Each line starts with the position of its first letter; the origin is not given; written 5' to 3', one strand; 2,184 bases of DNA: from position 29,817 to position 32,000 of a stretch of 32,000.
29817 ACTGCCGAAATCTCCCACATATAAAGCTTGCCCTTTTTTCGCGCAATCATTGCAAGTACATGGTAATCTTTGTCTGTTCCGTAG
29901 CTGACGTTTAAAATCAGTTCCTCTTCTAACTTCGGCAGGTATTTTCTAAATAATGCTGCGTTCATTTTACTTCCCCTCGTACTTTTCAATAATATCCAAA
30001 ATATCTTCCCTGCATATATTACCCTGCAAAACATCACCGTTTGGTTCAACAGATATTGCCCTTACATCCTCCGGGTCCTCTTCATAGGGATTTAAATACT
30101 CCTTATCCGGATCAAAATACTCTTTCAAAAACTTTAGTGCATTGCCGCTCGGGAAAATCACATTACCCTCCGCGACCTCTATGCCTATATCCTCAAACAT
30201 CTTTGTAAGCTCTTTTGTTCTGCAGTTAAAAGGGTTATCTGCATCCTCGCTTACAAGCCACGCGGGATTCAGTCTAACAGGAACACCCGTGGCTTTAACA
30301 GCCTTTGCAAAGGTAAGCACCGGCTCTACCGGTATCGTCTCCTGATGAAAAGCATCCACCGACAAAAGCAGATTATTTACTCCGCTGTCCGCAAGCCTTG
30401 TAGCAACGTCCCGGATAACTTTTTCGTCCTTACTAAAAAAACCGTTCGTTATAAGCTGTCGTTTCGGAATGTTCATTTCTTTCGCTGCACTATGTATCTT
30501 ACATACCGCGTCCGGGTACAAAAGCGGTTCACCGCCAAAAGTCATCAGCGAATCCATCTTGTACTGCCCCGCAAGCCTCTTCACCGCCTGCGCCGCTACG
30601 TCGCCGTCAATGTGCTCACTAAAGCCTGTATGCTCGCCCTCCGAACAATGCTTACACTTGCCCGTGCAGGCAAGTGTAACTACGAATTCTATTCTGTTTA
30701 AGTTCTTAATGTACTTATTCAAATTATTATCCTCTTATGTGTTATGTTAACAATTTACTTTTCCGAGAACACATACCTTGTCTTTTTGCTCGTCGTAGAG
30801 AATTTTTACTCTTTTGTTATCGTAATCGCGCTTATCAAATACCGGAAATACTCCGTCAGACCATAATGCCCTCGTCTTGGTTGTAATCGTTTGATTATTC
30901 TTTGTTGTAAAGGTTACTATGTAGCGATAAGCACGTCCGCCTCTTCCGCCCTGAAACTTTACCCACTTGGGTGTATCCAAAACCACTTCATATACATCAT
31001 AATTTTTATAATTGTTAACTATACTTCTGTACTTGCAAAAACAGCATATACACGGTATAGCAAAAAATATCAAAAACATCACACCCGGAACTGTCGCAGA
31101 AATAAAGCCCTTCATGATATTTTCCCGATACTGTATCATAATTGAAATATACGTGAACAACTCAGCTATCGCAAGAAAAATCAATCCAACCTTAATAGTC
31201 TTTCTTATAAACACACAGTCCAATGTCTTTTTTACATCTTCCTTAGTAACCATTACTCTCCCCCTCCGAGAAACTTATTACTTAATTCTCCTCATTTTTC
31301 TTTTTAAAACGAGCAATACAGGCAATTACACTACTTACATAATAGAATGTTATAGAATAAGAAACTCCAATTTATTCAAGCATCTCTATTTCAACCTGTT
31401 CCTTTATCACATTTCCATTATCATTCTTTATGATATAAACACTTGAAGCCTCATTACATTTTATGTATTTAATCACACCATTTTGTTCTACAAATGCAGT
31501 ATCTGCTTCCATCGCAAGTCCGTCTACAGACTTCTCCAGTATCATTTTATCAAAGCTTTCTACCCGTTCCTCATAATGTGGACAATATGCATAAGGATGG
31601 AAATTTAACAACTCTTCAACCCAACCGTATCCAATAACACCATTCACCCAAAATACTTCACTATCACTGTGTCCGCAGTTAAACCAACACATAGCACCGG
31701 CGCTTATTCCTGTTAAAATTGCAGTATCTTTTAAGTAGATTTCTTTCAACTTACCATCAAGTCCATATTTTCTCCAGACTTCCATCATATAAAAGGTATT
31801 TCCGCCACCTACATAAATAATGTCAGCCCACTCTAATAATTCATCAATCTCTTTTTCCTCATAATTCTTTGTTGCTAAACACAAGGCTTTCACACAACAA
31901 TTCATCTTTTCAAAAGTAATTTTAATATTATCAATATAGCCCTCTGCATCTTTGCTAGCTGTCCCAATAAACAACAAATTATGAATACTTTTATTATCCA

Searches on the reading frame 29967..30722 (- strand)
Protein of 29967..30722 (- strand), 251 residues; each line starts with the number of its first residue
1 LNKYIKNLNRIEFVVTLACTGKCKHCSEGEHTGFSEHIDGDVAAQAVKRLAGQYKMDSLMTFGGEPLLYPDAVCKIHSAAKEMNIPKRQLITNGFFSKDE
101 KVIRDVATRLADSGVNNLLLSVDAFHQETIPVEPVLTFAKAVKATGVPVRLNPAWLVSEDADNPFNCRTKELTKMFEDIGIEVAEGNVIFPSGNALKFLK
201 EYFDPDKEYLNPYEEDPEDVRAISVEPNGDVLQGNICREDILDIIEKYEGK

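Call 72: search_protein_families(library=pfam, proteins=[window:29967-30722:-], max_evalue=0.00001)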
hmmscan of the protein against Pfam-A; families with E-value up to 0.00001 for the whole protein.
window:29967-30722:- (251 aa): 1 family
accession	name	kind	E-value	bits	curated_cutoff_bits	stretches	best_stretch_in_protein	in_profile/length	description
PF04055.27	Radical_SAM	-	7.9e-14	52.6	29.5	1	14-137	2-131/166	Radical SAM superfamily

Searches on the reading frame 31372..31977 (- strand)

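Call 72: search_protein_families(library=pfam, proteins=[window:31372-31977:-], max_evalue=0.00001)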
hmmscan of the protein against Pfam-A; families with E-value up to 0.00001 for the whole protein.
window:31372-31977:- (201 aa): 1 family
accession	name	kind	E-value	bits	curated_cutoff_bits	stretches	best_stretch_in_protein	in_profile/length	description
PF03575.23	Peptidase_S51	-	1.5e-30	106.8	23.9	1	2-167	34-201/206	Peptidase family S51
